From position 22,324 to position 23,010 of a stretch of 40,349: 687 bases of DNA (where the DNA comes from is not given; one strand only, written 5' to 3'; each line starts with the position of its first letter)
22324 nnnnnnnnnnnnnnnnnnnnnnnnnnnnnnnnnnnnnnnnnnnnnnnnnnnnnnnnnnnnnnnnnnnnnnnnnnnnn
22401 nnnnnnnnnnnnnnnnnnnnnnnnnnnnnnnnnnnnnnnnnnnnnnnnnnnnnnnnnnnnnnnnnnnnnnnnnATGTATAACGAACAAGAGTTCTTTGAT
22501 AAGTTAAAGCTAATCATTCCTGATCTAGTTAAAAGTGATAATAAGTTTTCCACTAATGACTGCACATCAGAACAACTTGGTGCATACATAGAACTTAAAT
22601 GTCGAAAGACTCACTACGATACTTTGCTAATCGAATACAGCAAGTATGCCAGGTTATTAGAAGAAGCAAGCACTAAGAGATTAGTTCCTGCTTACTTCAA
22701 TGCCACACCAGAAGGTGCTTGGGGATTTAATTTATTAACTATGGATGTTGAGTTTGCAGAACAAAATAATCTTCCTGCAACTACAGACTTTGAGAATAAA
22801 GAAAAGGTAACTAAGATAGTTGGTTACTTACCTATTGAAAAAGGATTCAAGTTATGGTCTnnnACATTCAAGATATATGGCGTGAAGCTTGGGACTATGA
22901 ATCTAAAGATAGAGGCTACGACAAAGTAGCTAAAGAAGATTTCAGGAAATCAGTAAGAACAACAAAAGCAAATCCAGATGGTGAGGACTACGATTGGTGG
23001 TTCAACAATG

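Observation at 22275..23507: RecB/Cas4-type nuclease gene split in-frame by an inserted ORF that itself looks like a PD-(D/E)XK nuclease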

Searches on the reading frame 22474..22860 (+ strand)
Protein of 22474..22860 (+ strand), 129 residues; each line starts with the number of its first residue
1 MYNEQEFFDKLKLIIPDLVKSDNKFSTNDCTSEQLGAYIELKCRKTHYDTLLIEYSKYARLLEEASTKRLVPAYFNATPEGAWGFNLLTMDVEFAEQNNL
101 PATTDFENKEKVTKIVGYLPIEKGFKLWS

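Call 3: search_protein_families(library=pfam, proteins=[window:22474-22860:+], max_evalue=1)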
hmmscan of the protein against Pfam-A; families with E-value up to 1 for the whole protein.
window:22474-22860:+ (129 aa): 0 families

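Call 4: search_protein_families(library=phrogs, proteins=[window:22474-22860:+], max_evalue=1)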
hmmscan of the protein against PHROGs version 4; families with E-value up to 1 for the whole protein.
window:22474-22860:+ (129 aa): 1 family
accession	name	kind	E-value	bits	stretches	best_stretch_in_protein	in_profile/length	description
phrog_19483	-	unknown function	0.1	13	1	31-78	170-221/245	-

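Call 6: search_dna_similar(query=window:22474-22860:+, collection=phages, mode=protein, max_rows=40, max_evalue=0.01)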
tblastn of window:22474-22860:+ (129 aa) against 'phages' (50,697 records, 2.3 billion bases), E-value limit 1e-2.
Records with a match: 2; places in all: 2; records where one place covers at least 80% of the query: 2.
Best place of each record, by identity: <60% 2.
By first word of the organism name: Caudovirales 2.
By host as written in the record: - 2.
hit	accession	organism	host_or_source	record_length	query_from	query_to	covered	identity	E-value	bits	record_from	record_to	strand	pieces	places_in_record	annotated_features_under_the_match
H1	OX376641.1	Caudovirales sp. ct2KA10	-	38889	4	127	96%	44.8%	1e-22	97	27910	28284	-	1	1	record has no annotation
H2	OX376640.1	Caudovirales sp. ct2KA10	-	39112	4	127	96%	44.8%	2e-22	96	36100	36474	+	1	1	record has no annotation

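Call 7: get_annotated_region(hit=H2, flank=3000)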
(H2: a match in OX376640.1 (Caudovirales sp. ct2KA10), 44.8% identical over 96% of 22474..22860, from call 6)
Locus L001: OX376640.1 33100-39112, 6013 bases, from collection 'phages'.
description: Caudovirales sp. ct2KA10 genome assembly, chromosome: LanE43-AprE7.
organism: Caudovirales sp. ct2KA10 (NCBI taxid 2825757)
taxonomy: Viruses; Duplodnaviria; Heunggongvirae; Uroviricota; Caudoviricetes
host: -; source: -; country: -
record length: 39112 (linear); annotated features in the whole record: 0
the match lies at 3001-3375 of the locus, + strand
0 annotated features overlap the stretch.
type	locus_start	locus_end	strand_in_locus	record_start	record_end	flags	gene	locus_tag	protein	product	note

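Call 13: find_related_loci(query=window:22474-22860:+, collection=viral_contigs, flank=4000)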
Query window:22474-22860:+ (129 aa) in viral_contigs; peptide patterns used: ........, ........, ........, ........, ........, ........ (x = any residue, [..] = any of these).
45 stretches matched a pattern; 43 encode a relative of the query (tblastn E <= 1e-3); 42 distinct loci.
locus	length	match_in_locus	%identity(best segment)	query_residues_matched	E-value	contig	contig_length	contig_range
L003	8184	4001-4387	97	1-129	6e-84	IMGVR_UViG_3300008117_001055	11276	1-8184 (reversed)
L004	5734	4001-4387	95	1-129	7e-83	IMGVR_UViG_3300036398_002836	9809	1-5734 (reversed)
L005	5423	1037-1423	91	1-129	2e-79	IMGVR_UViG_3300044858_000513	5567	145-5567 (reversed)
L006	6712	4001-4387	95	1-129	2e-82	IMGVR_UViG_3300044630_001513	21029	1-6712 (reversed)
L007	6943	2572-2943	44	2-124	5e-28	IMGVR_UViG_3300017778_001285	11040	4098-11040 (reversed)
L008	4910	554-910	45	4-121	3e-26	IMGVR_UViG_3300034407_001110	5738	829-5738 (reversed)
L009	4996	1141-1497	44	4-121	3e-26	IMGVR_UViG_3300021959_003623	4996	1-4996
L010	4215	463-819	44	4-121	3e-26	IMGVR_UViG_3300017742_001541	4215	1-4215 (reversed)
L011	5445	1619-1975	44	4-121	3e-26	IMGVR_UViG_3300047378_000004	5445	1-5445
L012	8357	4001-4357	45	4-121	3e-26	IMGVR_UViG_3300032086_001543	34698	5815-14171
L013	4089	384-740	45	4-121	4e-26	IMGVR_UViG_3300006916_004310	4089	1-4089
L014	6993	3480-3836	44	4-121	4e-26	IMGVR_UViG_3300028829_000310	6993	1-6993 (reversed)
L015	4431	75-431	45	4-121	3e-26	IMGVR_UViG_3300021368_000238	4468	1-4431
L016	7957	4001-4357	45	4-121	5e-26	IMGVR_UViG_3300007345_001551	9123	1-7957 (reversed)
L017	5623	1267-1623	45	4-121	5e-26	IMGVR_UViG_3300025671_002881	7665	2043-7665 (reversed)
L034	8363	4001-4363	40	1-121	3e-21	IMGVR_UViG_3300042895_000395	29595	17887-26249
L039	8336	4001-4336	39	17-128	3e-22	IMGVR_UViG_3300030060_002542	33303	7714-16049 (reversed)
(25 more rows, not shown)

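Call 26: search_protein_families(library=pfam, proteins=[L012:4369-5106:+, L012:3577-3996:+, L012:3005-3577:+, L012:5295-5846:+, L039:5304-6068:+, L034:4794-5180:-], max_evalue=0.1)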
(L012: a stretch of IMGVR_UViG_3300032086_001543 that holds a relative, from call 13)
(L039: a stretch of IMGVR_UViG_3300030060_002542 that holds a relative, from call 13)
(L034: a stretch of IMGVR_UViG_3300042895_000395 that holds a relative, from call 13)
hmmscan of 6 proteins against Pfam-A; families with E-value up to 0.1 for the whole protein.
L012:4369-5106:+ (246 aa): 1 family
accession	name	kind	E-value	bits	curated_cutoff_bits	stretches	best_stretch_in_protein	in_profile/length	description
PF12684.13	DUF3799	-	1.3e-17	64.8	26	1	37-240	1-211/233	PDDEXK-like domain of unknown function (DUF3799)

L012:3577-3996:+ (140 aa): 0 families

L012:3005-3577:+ (191 aa): 2 families
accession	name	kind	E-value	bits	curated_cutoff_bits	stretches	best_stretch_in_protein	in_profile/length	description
PF04297.20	UPF0122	-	0.00081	20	22.7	1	134-172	24-62/101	Putative helix-turn-helix protein, YlxM / p13 like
PF04542.20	Sigma70_r2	-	0.0021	18.3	24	1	15-48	11-46/71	Sigma-70 region 2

L012:5295-5846:+ (184 aa): 2 families
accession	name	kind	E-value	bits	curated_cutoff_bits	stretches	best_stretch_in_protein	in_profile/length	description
PF08299.17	Bac_DnaA_C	-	2.7e-08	34.1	31.5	1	17-65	18-67/69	Bacterial dnaA protein helix-turn-helix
PF18058.6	SbsC_C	-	0.029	15.2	27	0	105-163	50-105/131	SbsC C-terminal domain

L039:5304-6068:+ (255 aa): 1 family
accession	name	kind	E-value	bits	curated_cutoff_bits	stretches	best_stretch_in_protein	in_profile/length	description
PF12684.13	DUF3799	-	3.8e-19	69.8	26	1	35-245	1-220/233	PDDEXK-like domain of unknown function (DUF3799)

L034:4794-5180:- (128 aa): 2 families
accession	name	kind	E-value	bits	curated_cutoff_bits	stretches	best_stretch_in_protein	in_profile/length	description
PF25069.2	Med14_C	-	0.072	13.7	28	0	21-83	44-94/146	Med14 C-terminal domain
PF23915.1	SusG_C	-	0.099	13.4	27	0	76-106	15-43/62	Alpha-amylase SusG C-terminal domain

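Call 27: find_homologous_proteins(query=window:22474-22860:+, max_evalue=0.001)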
Query window:22474-22860:+ (129 aa): 60 proteins with E <= 0.001 among 60 candidates.
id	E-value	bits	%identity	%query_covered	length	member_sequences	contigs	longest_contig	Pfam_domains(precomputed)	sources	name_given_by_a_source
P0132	6.8e-77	274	95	100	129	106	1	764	-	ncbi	-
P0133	8.7e-67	241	84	98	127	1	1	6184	-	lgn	-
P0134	1.3e-65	237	83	98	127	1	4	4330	-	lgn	-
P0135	3.4e-65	236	83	98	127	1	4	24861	-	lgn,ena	-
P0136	6.7e-65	235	82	98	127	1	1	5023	-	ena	-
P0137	1.8e-64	234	83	98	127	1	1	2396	-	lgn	-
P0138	6.4e-64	232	82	98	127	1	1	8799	-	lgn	-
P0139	8.8e-64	231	81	98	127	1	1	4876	-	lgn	-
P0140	1.6e-62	227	79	98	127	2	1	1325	-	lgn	-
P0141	1.2e-61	224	82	98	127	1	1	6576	-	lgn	-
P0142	4.6e-48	181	63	97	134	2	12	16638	-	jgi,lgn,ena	-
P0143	2.5e-33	133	50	97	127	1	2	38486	-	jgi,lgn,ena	jgi:hypothetical protein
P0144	4.9e-33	132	50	97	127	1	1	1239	-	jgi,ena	-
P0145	9.3e-33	131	50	97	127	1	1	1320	-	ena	-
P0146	1.7e-32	130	50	97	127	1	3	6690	-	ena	-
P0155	1.9e-29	120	52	87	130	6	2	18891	-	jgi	jgi:hypothetical protein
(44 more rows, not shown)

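Call 30: search_solved_structures(query=A2, max_evalue=10, show_alignments=2)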
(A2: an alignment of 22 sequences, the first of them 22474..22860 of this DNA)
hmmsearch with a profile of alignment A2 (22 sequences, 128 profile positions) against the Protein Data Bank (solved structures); distinct sequences matched with E-value up to 10: 5.
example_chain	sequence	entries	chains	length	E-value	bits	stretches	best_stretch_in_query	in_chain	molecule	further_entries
1j9a_A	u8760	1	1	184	0.33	14.1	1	39-84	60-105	OLIGORIBONUCLEASE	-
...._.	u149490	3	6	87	0.38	13.9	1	86-123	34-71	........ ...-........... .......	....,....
1pie_A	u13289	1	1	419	0.93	12.7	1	23-68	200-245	Galactokinase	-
5cd9_A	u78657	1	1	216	1.3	12.2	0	55-92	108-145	Maternal effect protein oskar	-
5a4a_A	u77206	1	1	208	1.3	12.2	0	55-92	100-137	MATERNAL EFFECT PROTEIN OSKAR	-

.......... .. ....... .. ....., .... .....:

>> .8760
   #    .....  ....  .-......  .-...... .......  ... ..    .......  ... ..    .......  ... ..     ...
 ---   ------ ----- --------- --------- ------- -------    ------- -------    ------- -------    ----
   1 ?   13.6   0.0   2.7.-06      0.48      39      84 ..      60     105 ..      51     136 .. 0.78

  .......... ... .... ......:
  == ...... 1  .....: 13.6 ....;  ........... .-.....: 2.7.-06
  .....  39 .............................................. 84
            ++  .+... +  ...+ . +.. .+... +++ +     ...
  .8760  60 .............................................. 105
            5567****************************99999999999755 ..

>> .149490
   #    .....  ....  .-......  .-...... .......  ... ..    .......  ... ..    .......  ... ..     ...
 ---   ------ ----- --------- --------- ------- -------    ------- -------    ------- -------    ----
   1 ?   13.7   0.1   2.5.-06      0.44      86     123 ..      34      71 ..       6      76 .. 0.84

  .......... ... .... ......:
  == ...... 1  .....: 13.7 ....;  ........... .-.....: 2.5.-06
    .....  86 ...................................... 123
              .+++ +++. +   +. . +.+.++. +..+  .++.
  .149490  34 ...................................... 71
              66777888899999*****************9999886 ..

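Call 34: predict_structure(alignment_id=A2)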
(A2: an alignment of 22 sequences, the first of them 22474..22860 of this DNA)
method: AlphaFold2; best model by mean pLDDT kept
length: 129 residues; sequences in the alignment: 22
mean_pLDDT: 90.6   pTM: 0.81
mean pLDDT of the five models: 90.6, 90.4, 90.4, 89.4, 88.6
residues with pLDDT >= 90: 100; 70-90: 22; 50-70: 7; < 50: 0
segments of 3 or more residues with pLDDT < 50: none
pLDDT, mean of each block of 10 residues (from residue 1): 88 95 77 96 92 92 95 96 96 90 77 93 94
secondary structure, 60 per line:
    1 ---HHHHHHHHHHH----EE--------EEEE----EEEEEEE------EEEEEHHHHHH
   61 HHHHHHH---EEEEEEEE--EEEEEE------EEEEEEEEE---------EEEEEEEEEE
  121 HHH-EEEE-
elements in order: H4-14 E29-32 E37-43 E50-54 H55-67 E71-78 E81-86 E93-101 E111-120 E125-128

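Call 37: fold_search(model_id=the predicted structure, library=pdb)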
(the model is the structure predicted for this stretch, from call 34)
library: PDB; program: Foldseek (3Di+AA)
matches with E <= 10: 445; with E <= 0.001: 1
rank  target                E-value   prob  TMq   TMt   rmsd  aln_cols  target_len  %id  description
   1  2wcw_B                6.9e-04  1.00  0.62  0.65   3.3       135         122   11  1.6A resolution structure of Archaeoglobus fulgidus Hjc, a Holliday junction resolvase from an archaeal hyperthermophi (released 2009-03-24)
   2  2wcw_D                1.4e-03  1.00  0.62  0.64   4.6       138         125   12  1.6A resolution structure of Archaeoglobus fulgidus Hjc, a Holliday junction resolvase from an archaeal hyperthermophi (released 2009-03-24)
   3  2wcw_A                1.6e-03  1.00  0.62  0.63   4.6       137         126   12  1.6A resolution structure of Archaeoglobus fulgidus Hjc, a Holliday junction resolvase from an archaeal hyperthermophi (released 2009-03-24)
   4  2wcz_B                2.2e-03  1.00  0.59  0.67   3.1       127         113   12  1.6A resolution structure of Archaeoglobus fulgidus Hjc, a Holliday junction resolvase from an archaeal hyperthermophi (released 2009-03-24)
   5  2wcz_A                2.6e-03  1.00  0.60  0.62   5.2       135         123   12  1.6A resolution structure of Archaeoglobus fulgidus Hjc, a Holliday junction resolvase from an archaeal hyperthermophi (released 2009-03-24)
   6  1gef_B                2.7e-03  1.00  0.54  0.59   7.1       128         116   15  Crystal structure of the archaeal holliday junction resolvase HJC (released 2001-03-21)
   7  2wcw_C                3.9e-03  1.00  0.58  0.61   5.8       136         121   11  1.6A resolution structure of Archaeoglobus fulgidus Hjc, a Holliday junction resolvase from an archaeal hyperthermophi (released 2009-03-24)
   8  2wiw_B                5.3e-03  1.00  0.57  0.58   5.2       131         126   11  Crystal structures of Holliday junction resolvases from Archaeoglobus fulgidus bound to DNA substrate (released 2009-05-26)
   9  2wiz_A                5.6e-03  1.00  0.58  0.60   3.4       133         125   12  Crystal structures of Holliday junction resolvases from Archaeoglobus fulgidus bound to DNA substrate (released 2009-05-26)
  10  2wiw_A                6.0e-03  1.00  0.59  0.63   4.8       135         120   13  Crystal structures of Holliday junction resolvases from Archaeoglobus fulgidus bound to DNA substrate (released 2009-05-26)
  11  4kyw_A                6.0e-03  1.00  0.49  0.29   5.0       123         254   15  Restriction endonuclease DPNI in complex with two DNA molecules (released 2014-06-04)
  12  1gef_A                6.7e-03  1.00  0.60  0.64   6.5       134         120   15  Crystal structure of the archaeal holliday junction resolvase HJC (released 2001-03-21)
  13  1gef_E                6.7e-03  1.00  0.49  0.55   2.9        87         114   17  Crystal structure of the archaeal holliday junction resolvase HJC (released 2001-03-21)
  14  2wj0_B                1.5e-02  1.00  0.61  0.62   5.2       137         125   10  Crystal structures of Holliday junction resolvases from Archaeoglobus fulgidus bound to DNA substrate (released 2009-05-26)
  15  1ob8_B                2.1e-02  0.99  0.51  0.52   7.1       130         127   11  Holliday Junction Resolving Enzyme (released 2004-10-15)
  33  1gef_D                1.7e-01  0.94  0.45  0.52   3.7        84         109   19  Crystal structure of the archaeal holliday junction resolvase HJC (released 2001-03-21)
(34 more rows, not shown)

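Call 39: search_protein_families(library=phrogs, proteins=[L012:3992-4378:+], max_evalue=0.01)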
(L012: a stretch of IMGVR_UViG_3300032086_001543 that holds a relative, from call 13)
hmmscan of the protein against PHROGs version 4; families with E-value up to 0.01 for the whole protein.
L012:3992-4378:+ (129 aa): 0 families

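Call 41: search_protein_representatives(alignment_id=A2)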
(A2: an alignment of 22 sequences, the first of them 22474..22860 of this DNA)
Query: 22 sequences, 128 profile positions. Proteins with E-value up to 0.001 (for the whole library): 735; up to 1e-10: 319; up to 1e-30: 61. The best 150 are listed.
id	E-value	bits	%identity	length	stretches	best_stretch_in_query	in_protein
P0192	1.7e-51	189.7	-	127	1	1-127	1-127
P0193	3.6e-48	179.0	-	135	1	1-126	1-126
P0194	2.2e-44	166.7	-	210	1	1-127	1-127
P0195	4.7e-44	165.6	-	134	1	2-127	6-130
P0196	4.1e-43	162.6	-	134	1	1-127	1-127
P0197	1.7e-42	160.6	-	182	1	2-126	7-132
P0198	3.2e-42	159.7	-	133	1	2-127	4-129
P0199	1.3e-41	157.7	-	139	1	1-127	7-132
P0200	3.5e-41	156.4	-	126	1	1-127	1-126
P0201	3.8e-41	156.2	-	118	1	1-92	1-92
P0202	6.9e-41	155.4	-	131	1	1-127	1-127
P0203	7.9e-41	155.2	-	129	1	2-127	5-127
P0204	2.0e-40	153.9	-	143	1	2-127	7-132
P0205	4.2e-40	152.9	-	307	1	1-100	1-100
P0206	1.6e-39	151.0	-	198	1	2-125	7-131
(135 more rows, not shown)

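Call 43: search_protein_families(library=pfam, alignment_id=A3, max_evalue=0.01)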
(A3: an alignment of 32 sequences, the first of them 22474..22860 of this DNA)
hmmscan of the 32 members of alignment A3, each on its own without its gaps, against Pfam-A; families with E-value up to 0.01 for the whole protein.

A. member 1, window:22474-22860:+ (129 aa): 0 families

B. families by the number of members that match (of 32 scanned): 1 family
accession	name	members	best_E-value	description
PF18025.7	FucT_N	1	0.0045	Alpha-(1,3)-fucosyltransferase FucT N-terminal domain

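Call 44: search_protein_families(library=ncbifam, alignment_id=A3, max_evalue=0.01)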
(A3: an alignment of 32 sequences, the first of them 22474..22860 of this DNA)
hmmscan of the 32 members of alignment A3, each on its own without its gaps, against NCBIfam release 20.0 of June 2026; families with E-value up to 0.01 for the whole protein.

A. member 1, window:22474-22860:+ (129 aa): 0 families

B. families by the number of members that match (of 32 scanned): 0 families

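Call 61: search_protein_families(library=padloc, proteins=[window:22474-22860:+], max_evalue=0.01)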
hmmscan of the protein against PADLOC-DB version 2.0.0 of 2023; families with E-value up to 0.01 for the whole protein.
window:22474-22860:+ (129 aa): 0 families

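Call 72: find_related_loci(query=A2, collection=genome_contigs, flank=4000)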
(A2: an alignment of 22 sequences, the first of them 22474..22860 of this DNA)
Query A2 (129 aa) in genome_contigs; peptide patterns used: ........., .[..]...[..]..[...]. (x = any residue, [..] = any of these).
39 stretches matched a pattern; 4 encode a relative of the query (tblastn E <= 1e-3); 4 distinct loci.
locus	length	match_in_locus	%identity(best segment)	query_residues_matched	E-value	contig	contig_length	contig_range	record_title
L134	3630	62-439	50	3-127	5e-37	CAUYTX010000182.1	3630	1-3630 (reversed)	Gammaproteobacteria bacterium strain CCP3-SC1AL1 genome assembly, contig: CCP3SC1AL1_Contig_264, whole genome shotgun se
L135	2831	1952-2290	39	4-122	2e-22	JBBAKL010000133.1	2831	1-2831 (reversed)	MAG: Bacteroidia bacterium isolate EUL_036 ctg133-EUL_036, whole genome shotgun sequence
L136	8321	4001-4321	40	16-127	6e-20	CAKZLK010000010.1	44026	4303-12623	MAG TPA_asm: uncultured Aequorivita sp. isolate ERR2094169_bin.76_CONCOCT_v1.1_MAG genome assembly, contig: ERZ650157.56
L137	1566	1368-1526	50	3-58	6e-11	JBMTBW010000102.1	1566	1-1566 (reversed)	MAG: Candidatus Nanopelagicaceae bacterium isolate LKB_V4_S16_10percent_ser_maxbin.001 NODE_7085_length_1566_cov_13.5909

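Call 82: find_encoding_contigs(protein=P0143, flank=3000, max_places=3)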
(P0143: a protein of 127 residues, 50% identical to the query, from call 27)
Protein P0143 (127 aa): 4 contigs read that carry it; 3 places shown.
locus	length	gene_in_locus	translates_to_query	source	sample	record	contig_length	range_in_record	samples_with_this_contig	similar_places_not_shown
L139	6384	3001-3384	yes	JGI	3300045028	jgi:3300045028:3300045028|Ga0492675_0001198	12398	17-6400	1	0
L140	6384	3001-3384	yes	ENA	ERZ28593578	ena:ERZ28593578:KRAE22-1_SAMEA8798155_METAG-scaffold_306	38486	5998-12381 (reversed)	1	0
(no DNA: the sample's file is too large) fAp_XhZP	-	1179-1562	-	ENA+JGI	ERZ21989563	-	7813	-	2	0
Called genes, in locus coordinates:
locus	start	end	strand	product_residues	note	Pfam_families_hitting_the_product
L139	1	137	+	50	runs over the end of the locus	?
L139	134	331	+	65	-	PF01402:RHH_1 (weak)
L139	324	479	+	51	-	-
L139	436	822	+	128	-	-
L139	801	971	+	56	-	-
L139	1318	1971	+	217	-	PF13362:Toprim_3 (weak)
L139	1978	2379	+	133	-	PF07659:DUF1599 (weak)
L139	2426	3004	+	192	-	-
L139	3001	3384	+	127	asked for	-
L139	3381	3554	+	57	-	PF09723:Zn_ribbon_8 (weak)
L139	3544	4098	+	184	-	PF13578:Methyltransf_24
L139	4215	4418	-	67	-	-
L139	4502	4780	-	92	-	-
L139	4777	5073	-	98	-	-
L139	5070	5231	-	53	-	-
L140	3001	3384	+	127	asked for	-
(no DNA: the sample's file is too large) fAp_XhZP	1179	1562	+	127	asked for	-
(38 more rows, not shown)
